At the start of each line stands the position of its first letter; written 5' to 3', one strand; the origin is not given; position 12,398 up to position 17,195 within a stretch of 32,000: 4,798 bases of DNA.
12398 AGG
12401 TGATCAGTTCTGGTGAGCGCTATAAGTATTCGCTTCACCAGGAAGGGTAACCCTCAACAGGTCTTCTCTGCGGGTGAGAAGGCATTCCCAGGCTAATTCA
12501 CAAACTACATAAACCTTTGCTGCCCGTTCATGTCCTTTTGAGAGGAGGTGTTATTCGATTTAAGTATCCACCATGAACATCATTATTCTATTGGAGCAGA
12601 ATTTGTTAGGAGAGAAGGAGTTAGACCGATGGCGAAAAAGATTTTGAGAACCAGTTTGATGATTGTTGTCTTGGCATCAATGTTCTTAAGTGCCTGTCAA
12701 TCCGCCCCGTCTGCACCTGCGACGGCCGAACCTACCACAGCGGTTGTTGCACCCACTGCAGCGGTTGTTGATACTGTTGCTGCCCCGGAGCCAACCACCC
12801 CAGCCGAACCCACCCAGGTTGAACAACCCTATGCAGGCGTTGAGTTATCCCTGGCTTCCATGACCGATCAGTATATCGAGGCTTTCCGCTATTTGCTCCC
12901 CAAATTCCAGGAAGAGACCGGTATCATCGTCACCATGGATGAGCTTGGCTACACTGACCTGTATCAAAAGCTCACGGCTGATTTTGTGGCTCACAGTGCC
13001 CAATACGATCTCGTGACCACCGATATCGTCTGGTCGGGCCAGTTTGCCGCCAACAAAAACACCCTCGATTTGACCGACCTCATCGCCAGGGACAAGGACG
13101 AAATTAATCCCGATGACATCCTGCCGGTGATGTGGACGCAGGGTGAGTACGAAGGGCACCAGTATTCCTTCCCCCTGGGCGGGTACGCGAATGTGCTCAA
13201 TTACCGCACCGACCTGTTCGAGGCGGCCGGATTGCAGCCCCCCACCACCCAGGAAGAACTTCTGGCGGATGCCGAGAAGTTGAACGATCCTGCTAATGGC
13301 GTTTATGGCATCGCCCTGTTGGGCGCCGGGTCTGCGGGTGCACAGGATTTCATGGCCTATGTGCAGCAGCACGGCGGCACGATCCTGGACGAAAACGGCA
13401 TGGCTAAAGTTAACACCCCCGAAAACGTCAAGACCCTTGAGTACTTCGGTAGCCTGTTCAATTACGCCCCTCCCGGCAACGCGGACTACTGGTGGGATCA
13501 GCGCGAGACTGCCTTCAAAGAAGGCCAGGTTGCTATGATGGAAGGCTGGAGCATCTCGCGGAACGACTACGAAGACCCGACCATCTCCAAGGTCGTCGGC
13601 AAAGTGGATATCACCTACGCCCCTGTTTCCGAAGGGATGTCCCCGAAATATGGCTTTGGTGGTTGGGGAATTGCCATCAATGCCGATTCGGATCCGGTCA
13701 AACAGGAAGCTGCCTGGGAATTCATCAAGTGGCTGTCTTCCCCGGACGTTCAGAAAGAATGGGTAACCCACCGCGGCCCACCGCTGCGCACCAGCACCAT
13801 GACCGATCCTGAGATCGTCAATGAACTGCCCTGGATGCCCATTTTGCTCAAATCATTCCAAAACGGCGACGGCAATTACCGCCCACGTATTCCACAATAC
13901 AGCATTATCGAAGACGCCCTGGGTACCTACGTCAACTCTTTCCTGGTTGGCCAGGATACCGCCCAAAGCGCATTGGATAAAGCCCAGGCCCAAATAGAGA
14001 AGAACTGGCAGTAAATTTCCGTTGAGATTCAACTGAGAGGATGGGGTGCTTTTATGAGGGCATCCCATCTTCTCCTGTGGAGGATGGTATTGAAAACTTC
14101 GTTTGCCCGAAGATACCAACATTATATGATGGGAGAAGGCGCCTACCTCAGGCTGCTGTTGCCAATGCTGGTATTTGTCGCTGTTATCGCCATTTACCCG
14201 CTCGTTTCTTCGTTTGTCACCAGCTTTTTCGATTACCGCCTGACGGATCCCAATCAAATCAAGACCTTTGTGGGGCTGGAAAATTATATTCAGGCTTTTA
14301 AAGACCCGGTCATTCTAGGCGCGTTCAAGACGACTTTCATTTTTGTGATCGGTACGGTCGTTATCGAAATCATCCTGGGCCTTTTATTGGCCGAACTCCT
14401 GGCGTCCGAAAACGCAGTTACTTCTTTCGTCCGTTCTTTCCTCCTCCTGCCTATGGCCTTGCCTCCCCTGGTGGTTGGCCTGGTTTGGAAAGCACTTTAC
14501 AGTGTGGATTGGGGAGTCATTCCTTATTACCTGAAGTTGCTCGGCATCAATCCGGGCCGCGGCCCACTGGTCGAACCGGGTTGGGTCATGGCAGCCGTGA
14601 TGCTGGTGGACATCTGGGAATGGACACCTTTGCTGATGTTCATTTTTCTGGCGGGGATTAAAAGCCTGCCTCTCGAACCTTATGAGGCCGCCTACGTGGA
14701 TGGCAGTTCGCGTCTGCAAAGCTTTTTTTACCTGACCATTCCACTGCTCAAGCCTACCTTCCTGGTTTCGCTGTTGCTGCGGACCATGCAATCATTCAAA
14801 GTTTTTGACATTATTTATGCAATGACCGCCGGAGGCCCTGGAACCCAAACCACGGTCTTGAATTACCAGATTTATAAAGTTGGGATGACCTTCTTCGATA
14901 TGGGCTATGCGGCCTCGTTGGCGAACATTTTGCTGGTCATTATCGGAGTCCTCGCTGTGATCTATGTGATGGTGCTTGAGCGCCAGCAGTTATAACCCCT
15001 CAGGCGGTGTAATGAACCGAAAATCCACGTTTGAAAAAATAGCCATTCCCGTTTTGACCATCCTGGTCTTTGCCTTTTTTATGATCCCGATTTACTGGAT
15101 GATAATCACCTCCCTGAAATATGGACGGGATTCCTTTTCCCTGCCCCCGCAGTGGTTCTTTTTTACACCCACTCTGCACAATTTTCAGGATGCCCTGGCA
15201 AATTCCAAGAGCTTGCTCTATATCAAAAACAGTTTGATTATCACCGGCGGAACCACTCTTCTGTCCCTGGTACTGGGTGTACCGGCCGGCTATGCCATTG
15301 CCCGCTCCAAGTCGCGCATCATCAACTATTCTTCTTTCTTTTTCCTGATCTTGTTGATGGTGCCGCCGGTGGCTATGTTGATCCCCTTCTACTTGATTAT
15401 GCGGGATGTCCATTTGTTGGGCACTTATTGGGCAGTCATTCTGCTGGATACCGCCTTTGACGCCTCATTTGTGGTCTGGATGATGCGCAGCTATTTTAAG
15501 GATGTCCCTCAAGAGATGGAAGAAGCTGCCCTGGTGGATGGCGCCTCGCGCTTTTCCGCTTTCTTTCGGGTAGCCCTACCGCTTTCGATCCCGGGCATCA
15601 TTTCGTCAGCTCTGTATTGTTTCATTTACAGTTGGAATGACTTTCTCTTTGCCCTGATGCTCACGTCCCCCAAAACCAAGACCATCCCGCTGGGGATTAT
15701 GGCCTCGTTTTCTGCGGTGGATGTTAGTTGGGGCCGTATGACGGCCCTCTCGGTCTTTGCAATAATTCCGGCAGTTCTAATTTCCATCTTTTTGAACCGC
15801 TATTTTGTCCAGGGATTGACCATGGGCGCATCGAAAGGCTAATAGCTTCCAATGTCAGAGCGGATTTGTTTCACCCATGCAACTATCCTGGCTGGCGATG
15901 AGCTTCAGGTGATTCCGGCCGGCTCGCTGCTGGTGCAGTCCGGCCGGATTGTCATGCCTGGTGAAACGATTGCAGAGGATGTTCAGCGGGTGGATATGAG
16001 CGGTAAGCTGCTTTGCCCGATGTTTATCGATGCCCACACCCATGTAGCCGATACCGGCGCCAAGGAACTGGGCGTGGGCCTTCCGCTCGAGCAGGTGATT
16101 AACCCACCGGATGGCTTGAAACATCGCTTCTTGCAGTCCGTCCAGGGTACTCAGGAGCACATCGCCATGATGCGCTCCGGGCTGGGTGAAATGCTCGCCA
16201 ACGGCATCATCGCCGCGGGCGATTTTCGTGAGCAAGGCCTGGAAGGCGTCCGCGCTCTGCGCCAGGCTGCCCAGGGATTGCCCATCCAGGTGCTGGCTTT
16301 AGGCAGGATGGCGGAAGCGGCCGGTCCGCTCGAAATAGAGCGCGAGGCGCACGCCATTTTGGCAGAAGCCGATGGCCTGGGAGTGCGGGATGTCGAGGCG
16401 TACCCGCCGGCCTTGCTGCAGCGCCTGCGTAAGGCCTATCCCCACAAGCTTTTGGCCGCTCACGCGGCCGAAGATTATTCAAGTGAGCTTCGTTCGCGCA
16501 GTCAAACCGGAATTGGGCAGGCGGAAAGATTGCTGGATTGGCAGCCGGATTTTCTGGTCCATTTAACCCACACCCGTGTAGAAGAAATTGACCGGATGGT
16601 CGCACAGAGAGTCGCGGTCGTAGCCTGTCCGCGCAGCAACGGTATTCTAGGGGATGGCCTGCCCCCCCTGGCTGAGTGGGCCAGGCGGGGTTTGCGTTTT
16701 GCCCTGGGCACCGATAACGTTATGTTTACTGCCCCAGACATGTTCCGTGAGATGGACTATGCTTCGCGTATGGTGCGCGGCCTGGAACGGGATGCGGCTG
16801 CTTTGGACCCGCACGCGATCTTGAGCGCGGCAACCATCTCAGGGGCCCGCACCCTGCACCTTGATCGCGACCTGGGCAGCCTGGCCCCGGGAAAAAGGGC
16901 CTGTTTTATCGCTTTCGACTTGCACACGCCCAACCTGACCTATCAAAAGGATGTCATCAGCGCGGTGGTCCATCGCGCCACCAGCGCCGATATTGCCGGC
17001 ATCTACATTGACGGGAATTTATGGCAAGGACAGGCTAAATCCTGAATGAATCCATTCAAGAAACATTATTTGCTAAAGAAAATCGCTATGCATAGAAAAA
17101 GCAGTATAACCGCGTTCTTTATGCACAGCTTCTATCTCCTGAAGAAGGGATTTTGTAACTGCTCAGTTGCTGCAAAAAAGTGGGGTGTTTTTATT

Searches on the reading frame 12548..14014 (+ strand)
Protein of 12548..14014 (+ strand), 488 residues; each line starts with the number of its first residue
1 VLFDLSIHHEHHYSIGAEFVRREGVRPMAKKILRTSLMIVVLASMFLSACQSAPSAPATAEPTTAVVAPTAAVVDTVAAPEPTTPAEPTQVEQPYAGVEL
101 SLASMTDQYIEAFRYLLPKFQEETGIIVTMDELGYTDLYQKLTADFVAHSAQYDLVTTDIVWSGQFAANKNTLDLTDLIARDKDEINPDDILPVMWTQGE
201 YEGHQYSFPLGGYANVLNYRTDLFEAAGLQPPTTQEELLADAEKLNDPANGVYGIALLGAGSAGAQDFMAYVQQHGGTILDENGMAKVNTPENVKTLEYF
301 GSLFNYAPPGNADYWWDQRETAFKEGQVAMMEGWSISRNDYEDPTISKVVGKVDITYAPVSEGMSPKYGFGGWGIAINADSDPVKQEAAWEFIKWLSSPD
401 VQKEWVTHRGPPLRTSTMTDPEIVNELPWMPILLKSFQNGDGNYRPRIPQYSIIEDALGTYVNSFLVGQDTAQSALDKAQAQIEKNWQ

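Call 9: search_protein_families(library=ncbifam, proteins=[window:12548-14014:+])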
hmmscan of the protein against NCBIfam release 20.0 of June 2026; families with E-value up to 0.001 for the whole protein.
window:12548-14014:+ (488 aa): 2 families
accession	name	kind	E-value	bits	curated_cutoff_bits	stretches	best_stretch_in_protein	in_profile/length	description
NF007011.0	PRK09474.1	equivalog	3.8e-07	29.2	291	1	119-485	52-396/396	maltose/maltodextrin ABC transporter substrate-binding protein MalE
NF008211.0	PRK10974.1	equivalog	0.00012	20.8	411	1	201-410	134-347/439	sn-glycerol-3-phosphate ABC transporter substrate-binding protein UgpB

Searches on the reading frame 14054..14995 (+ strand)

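Call 9: search_protein_families(library=ncbifam, proteins=[window:14054-14995:+])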
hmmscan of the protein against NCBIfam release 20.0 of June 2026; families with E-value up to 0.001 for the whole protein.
window:14054-14995:+ (313 aa): 15 families
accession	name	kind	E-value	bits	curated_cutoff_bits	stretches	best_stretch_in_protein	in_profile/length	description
NF007852.0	PRK10561.1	equivalog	3e-33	115.9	335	1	34-310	17-290/295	sn-glycerol-3-phosphate ABC transporter permease UgpA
NF040931.1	ABC_arch_GlcT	equivalog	7.2e-30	104.6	360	1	35-305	2-268/278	glucose ABC transporter permease GlcT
NF008232.0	PRK10999.1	equivalog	4.5e-23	81.8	392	1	71-306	263-513/520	maltose ABC transporter permease MalF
TIGR01581.1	Mo_ABC_porter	hypoth_equivalog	1.4e-13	50.8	210.3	1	90-302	26-224/225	ABC transporter permease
TIGR00969.1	3a0106s02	subfamily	2.5e-11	43.6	240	1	73-309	45-270/272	sulfate ABC transporter permease subunit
TIGR02141.1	modB_ABC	equivalog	3.4e-11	43.2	182.6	1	99-309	8-206/208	molybdate ABC transporter permease subunit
NF011624.0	PRK15050.1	equivalog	3.9e-11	42.6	247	1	31-311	24-289/297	2-aminoethylphosphonate ABC transporter permease subunit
NF008208.0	PRK10971.1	equivalog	2.7e-10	40.2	415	1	74-306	43-264/277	sulfate/thiosulfate ABC transporter permease CysT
TIGR02139.1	permease_CysT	equivalog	1.3e-09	38.1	246.1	1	73-303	34-255/265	sulfate ABC transporter permease subunit CysT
TIGR02140.1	permease_CysW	equivalog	2.1e-09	37.3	329.1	1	73-312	31-259/261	sulfate ABC transporter permease subunit CysW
TIGR03262.1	PhnU2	equivalog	2.1e-07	30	593.25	1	37-312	9-260/546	putative 2-aminoethylphosphonate ABC transporter permease subunit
NF040932.1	ABC_arch_GlcU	equivalog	3.1e-05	23.8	340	1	190-299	147-254/272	glucose ABC transporter permease GlcU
NF008620.0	PRK11602.1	equivalog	6e-05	22.4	442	1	43-303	31-267/291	sulfate/thiosulfate ABC transporter permease CysW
TIGR01097.1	PhnE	equivalog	0.00014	21.4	216.7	0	202-266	150-214/252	phosphonate ABC transporter, permease protein PhnE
NF006939.0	PRK09421.1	equivalog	0.00029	20.3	262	1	101-310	22-222/230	molybdate ABC transporter permease subunit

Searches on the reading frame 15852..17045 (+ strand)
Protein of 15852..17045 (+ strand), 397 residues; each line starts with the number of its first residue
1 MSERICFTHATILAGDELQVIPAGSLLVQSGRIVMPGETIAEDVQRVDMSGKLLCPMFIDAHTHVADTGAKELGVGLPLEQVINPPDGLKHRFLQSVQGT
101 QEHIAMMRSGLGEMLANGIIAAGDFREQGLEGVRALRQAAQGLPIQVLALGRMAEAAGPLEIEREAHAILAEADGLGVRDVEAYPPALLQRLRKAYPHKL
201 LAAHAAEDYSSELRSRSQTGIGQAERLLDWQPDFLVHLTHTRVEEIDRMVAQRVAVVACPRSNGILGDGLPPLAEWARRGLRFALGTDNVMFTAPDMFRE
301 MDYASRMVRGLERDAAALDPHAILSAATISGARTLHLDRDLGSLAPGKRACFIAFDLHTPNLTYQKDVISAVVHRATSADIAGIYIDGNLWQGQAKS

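Call 9: search_protein_families(library=ncbifam, proteins=[window:15852-17045:+])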
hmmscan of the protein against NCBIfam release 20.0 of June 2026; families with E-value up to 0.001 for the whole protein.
window:15852-17045:+ (397 aa): 38 families (the best 25 are shown)
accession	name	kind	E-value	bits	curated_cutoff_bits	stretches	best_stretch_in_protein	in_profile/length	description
NF005552.0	PRK07213.1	equivalog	4.1e-76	256.3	294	1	7-386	4-377/382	chlorohydrolase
NF006056.0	PRK08204.1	subfamily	6.1e-34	117.6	391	2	223-390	238-414/449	hypothetical protein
NF006549.0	PRK09045.1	equivalog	1.6e-31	109.4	540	1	235-390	257-413/444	TRZ/ATZ family hydrolase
NF005557.0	PRK07228.1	equivalog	5.5e-28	97.8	522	1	235-390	253-411/445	5'-deoxyadenosine deaminase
NF004801.0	PRK06151.1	subfamily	2.1e-24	86.3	416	1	241-390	291-436/491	chlorohydrolase family protein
NF006679.0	PRK09228.1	subfamily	3.1e-24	85.5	351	1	235-363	268-393/433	guanine deaminase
NF006055.0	PRK08203.1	equivalog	1.4e-23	83.2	532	1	201-389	233-423/455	8-oxoguanine deaminase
NF004701.0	PRK06038.1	equivalog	2.1e-23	82.7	609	2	237-390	248-400/432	N-ethylammeline chlorohydrolase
NF006252.0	PRK08393.1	equivalog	2.2e-23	83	617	2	243-390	251-397/424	N-ethylammeline chlorohydrolase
TIGR02967.1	guan_deamin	equivalog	1.6e-22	80.1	375.4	1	234-364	242-369/401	guanine deaminase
NF004995.0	PRK06380.1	subfamily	3.1e-22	79.2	567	2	237-391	242-398/418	metal-dependent hydrolase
NF006681.0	PRK09229.1-2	equivalog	1.1e-21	77.1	362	1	234-390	268-423/451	formimidoylglutamate deiminase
NF005211.0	PRK06687.1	equivalog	5.6e-18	64.9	703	1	231-389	246-406/419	TRZ/ATZ family protein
NF012037.0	PRK15493.1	equivalog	6.8e-18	64.7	779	1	250-396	266-415/435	bifunctional S-methyl-5'-thioadenosine deaminase/S-adenosylhomocysteine deaminase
NF006684.0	PRK09229.1-5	equivalog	7.8e-18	64.5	525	1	234-389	268-428/456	formimidoylglutamate deiminase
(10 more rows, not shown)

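Call 18: find_encoding_contigs(protein=window:15852-17045:+, flank=10000, max_places=10)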
Protein window:15852-17045:+ (397 aa): 1 contig read that carries it; 1 place shown.
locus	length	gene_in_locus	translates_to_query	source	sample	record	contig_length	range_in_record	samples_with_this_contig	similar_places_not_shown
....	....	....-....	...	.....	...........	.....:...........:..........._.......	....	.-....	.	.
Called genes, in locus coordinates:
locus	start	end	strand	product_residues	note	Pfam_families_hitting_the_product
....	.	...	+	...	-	?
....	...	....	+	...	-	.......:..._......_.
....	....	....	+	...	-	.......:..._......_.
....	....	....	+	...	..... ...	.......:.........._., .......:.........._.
